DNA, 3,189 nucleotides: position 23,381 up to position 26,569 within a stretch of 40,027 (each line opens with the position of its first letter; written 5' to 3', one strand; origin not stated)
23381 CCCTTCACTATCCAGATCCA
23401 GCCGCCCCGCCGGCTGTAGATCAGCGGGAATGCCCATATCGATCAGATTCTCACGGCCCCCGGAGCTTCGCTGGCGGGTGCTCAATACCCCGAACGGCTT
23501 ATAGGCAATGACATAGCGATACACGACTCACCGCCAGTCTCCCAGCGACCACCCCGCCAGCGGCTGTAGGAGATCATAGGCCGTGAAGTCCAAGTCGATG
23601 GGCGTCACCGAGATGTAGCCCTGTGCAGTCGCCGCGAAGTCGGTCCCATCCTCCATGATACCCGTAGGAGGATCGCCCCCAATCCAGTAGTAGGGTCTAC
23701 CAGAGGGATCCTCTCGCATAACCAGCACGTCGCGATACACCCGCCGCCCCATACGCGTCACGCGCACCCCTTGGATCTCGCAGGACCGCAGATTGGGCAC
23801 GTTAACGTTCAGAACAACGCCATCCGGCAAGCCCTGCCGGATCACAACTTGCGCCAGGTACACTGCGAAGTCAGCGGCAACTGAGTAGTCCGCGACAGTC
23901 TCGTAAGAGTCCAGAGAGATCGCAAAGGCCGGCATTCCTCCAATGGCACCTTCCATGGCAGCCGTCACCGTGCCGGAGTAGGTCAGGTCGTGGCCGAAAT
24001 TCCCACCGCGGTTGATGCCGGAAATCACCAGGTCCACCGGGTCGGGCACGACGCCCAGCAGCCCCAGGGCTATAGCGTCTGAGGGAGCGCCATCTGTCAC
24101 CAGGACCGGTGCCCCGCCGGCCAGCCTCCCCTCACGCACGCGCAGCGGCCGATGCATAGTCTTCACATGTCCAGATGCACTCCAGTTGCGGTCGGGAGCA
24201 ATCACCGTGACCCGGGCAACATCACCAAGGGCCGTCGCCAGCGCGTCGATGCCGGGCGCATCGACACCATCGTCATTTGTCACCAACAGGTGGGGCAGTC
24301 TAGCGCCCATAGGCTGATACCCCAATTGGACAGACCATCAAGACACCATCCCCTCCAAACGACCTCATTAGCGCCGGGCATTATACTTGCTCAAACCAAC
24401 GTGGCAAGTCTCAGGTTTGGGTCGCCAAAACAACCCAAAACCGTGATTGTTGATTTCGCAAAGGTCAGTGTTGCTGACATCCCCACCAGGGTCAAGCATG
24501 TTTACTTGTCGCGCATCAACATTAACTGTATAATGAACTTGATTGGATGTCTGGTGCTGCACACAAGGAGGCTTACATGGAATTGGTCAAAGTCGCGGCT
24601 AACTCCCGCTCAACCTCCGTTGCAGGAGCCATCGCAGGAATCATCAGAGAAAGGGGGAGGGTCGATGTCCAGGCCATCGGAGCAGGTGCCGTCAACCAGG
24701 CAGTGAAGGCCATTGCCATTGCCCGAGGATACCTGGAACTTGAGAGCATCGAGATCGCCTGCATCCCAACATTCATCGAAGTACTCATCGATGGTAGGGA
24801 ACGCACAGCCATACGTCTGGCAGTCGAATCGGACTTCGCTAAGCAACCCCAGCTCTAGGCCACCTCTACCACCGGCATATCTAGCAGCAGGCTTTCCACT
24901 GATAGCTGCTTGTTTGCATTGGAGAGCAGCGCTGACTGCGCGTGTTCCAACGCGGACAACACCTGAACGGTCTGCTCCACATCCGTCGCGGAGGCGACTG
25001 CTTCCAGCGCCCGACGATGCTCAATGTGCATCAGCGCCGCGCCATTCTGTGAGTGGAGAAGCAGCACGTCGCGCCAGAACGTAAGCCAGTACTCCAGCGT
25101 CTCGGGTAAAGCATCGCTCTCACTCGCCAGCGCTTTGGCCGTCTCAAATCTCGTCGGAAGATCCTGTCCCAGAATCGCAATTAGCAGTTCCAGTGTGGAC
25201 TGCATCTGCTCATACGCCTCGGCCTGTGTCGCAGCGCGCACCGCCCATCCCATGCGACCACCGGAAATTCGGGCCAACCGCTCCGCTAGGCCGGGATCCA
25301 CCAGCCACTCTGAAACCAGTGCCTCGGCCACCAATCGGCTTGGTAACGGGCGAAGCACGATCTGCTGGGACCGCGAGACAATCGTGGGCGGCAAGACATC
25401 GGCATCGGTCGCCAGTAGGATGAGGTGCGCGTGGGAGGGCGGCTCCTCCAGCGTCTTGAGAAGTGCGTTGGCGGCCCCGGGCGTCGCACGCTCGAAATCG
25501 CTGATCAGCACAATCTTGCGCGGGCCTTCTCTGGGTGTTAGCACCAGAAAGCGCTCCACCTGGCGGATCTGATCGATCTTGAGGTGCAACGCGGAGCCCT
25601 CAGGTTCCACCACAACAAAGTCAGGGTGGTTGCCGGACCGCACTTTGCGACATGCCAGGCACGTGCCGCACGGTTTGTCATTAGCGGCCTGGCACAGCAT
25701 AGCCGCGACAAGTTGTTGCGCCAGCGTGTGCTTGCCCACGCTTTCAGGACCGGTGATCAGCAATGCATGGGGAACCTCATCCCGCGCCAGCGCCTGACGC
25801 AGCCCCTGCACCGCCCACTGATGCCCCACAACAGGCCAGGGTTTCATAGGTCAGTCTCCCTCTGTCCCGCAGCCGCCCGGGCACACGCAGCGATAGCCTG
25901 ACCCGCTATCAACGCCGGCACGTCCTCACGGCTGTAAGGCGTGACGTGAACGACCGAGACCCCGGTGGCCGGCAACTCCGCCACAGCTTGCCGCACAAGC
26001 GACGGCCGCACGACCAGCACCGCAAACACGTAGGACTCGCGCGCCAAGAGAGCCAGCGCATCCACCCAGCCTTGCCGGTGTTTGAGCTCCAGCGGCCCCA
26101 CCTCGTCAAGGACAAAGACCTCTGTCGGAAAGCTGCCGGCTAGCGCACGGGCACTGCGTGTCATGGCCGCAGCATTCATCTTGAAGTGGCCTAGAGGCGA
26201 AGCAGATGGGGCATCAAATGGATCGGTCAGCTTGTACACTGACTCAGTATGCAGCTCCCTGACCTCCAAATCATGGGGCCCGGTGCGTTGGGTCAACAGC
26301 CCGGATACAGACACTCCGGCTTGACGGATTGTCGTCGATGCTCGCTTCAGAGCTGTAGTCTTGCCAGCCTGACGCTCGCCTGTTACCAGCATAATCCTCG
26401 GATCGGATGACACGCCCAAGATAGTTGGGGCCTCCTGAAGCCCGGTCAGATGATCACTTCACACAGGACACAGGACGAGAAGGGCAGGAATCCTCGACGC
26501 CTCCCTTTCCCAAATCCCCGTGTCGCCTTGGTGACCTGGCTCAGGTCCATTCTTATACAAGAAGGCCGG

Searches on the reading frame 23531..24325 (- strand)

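Call 12: search_protein_families(library=pfam, proteins=[window:23531-24325:-], max_evalue=0.001)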
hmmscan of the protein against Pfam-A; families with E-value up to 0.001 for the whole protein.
window:23531-24325:- (265 aa): 1 family
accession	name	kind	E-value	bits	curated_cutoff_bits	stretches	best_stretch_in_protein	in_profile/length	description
PF01975.23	SurE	-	5.2e-57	193.1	22.1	1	14-198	2-188/189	Survival protein SurE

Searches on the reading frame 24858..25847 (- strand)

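Call 12: search_protein_families(library=pfam, proteins=[window:24858-25847:-], max_evalue=0.001)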
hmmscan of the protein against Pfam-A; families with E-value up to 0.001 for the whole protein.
window:24858-25847:- (330 aa): 3 families
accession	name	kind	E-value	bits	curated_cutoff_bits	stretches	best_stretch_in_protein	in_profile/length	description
PF13177.12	DNA_pol3_delta2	-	3.4e-48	164.1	27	1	10-168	3-160/161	DNA polymerase III, delta subunit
PF09115.15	DNApol3-delta_C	-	2.2e-05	25.3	21.7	1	234-323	25-114/117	DNA polymerase III, delta subunit, C terminal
PF00004.35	AAA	-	0.00045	21.1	21.2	1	29-167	1-130/131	ATPase family associated with various cellular activities (AAA)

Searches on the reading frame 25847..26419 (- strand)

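Call 12: search_protein_families(library=pfam, proteins=[window:25847-26419:-], max_evalue=0.001)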
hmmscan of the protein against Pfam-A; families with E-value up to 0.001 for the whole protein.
window:25847-26419:- (191 aa): 4 families
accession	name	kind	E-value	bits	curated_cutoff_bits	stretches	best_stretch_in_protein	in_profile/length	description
PF03266.21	NTPase_1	-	2e-12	47.7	23.9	1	11-170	3-166/168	NTPase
PF13401.12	AAA_22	-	1.6e-06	28.9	27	1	6-142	4-127/130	AAA domain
PF13604.12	AAA_30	-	1.7e-05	25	27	1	4-113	15-103/191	AAA domain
PF13173.12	AAA_14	-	0.00036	21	27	0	8-31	3-26/129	AAA domain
